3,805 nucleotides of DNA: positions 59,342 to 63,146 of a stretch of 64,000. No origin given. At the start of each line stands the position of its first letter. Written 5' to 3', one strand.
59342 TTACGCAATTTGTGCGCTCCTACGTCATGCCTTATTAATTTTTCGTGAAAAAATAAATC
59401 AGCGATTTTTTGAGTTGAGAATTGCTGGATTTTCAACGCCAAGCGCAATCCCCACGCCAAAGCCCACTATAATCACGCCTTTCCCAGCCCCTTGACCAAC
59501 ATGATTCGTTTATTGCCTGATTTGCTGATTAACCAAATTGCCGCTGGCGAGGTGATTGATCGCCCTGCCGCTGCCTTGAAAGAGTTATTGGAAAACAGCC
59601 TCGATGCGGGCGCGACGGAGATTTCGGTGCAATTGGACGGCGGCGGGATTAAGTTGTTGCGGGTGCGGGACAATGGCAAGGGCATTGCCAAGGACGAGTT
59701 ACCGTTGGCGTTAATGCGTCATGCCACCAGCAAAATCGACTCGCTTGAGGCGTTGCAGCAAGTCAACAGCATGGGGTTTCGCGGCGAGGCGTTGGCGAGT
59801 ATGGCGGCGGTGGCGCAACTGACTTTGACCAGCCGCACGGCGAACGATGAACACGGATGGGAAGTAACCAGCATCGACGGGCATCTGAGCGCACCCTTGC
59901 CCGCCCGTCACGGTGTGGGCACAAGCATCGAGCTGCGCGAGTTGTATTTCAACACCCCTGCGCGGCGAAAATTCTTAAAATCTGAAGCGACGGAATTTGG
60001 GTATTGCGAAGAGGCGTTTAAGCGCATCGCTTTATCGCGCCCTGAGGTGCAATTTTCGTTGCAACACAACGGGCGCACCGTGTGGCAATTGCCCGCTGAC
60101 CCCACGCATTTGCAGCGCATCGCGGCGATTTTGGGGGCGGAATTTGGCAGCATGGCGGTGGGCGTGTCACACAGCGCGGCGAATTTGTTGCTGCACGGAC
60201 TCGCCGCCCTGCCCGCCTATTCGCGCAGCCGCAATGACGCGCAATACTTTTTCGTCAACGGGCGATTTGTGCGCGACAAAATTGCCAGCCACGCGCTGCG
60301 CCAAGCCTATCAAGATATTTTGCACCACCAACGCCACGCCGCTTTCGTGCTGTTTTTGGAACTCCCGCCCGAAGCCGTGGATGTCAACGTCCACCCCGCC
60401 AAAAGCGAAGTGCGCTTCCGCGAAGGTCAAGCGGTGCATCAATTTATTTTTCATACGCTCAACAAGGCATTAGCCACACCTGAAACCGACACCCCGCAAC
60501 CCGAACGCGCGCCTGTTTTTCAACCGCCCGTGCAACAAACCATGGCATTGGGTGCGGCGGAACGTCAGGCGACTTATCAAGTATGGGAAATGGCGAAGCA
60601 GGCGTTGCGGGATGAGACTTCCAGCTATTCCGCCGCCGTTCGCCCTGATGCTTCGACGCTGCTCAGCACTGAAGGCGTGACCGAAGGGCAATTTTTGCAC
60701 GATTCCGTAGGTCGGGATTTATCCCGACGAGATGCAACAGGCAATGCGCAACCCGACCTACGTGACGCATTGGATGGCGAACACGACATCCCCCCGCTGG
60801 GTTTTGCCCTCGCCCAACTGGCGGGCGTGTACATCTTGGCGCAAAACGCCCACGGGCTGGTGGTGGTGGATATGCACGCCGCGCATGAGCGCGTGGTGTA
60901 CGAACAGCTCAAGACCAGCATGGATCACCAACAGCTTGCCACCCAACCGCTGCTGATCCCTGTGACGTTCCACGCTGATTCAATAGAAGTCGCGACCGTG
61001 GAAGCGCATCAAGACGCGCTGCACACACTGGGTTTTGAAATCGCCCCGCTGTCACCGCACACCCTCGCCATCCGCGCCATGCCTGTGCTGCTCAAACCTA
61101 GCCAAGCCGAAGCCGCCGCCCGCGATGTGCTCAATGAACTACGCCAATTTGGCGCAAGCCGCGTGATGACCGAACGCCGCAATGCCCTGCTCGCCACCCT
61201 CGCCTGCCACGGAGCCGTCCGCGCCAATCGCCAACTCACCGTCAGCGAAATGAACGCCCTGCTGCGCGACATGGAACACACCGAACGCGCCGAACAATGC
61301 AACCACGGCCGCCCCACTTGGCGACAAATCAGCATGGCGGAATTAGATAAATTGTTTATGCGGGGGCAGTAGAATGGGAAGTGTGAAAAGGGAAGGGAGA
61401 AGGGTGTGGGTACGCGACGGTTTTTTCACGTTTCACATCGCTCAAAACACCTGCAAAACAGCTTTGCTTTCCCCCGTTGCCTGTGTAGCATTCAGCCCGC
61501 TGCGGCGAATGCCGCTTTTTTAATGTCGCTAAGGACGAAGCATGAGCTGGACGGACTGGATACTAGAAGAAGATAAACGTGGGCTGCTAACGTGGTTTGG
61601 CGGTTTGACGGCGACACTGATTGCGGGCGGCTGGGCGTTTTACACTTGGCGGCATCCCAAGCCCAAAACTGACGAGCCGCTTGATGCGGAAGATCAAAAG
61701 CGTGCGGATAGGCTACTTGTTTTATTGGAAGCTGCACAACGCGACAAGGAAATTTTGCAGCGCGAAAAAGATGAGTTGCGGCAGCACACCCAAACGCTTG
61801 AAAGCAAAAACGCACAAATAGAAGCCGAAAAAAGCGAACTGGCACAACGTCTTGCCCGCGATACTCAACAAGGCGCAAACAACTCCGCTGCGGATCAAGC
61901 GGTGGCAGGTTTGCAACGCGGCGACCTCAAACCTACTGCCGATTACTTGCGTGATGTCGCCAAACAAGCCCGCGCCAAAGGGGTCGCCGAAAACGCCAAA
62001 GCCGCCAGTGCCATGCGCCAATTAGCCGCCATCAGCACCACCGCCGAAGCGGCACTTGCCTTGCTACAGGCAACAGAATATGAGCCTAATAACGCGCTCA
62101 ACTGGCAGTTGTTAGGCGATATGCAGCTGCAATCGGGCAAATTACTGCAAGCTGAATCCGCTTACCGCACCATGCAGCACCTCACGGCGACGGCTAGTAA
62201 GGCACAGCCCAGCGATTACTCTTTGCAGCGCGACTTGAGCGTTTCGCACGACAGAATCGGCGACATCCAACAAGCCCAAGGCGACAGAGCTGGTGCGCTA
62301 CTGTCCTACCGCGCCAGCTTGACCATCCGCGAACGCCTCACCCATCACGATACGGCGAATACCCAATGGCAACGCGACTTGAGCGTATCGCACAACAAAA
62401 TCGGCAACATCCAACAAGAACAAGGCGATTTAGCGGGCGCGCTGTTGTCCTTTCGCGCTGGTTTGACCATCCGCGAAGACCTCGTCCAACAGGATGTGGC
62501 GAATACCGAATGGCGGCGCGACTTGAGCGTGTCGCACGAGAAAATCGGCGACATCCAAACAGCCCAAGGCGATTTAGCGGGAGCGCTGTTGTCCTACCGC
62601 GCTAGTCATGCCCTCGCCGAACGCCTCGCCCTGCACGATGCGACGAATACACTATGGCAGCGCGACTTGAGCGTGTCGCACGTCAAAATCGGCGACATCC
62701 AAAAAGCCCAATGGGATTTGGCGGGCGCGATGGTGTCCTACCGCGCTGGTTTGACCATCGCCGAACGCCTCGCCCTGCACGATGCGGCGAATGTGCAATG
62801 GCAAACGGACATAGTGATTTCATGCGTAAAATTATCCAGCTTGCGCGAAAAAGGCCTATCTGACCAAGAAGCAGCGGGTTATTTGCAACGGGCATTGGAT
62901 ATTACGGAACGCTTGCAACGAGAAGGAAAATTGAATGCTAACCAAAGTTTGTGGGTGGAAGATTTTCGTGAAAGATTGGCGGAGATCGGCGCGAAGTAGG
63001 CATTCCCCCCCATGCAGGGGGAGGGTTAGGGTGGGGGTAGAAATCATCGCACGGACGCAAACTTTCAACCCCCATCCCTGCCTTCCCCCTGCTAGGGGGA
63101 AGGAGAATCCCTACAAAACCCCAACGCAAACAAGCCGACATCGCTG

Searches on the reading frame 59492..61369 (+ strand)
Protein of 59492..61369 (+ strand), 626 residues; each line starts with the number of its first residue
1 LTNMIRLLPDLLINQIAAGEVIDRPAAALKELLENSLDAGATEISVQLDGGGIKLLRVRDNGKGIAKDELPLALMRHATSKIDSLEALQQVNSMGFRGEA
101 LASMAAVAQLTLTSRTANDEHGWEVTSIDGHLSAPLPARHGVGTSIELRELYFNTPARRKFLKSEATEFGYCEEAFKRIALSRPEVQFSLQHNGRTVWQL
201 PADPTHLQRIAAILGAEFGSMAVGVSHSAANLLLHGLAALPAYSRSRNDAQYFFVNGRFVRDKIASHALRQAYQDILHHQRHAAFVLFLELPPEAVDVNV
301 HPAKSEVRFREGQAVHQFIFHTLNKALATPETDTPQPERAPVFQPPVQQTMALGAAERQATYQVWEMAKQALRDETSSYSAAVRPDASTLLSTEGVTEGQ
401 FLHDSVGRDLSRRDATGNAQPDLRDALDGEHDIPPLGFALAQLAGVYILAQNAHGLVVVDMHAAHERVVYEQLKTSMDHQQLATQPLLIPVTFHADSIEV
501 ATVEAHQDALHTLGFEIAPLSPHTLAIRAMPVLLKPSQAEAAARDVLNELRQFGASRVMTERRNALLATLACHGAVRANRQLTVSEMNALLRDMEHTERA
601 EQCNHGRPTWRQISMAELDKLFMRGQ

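Call 73: search_protein_families(library=pfam, proteins=[window:59492-61369:+], max_evalue=0.00001)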
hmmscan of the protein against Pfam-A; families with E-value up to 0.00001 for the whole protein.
window:59492-61369:+ (626 aa): 4 families
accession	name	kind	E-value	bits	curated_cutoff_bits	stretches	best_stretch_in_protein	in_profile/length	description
PF08676.16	MutL_C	-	1.1e-45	155.3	25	1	440-582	1-142/142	MutL C terminal dimerisation domain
PF01119.25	DNA_mis_repair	-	7e-38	129.3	26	1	210-327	1-118/119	DNA mismatch repair protein, C-terminal domain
PF13589.12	HATPase_c_3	-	6e-13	49.4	25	1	26-120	4-98/137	Histidine kinase-, DNA gyrase B-, and HSP90-like ATPase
PF02518.31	HATPase_c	-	1.6e-07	32.2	26.4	1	23-104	4-80/111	Histidine kinase-, DNA gyrase B-, and HSP90-like ATPase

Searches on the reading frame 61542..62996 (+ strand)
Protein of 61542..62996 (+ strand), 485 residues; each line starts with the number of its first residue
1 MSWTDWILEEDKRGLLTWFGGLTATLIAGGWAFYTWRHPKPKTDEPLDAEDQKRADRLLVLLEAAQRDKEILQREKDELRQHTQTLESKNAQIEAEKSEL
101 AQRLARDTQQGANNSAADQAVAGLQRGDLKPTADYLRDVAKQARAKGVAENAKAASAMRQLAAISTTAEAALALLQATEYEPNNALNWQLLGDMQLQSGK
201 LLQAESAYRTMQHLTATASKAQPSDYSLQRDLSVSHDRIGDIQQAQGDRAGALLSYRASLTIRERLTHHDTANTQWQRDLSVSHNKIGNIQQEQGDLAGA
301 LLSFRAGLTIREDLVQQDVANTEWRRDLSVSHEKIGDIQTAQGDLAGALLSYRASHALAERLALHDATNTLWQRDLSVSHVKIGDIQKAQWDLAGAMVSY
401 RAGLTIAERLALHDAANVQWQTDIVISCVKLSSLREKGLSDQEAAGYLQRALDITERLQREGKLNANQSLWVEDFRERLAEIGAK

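Call 73: search_protein_families(library=pfam, proteins=[window:61542-62996:+], max_evalue=0.00001)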
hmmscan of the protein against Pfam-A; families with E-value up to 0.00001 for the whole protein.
window:61542-62996:+ (485 aa): 2 families
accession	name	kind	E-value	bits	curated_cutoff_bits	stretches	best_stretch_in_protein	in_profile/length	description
PF07719.23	TPR_2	-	6.6e-09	35.6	27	0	284-311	4-31/34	Tetratricopeptide repeat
PF13424.12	TPR_12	-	7.7e-06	26.4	30.1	0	238-312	8-76/77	Tetratricopeptide repeat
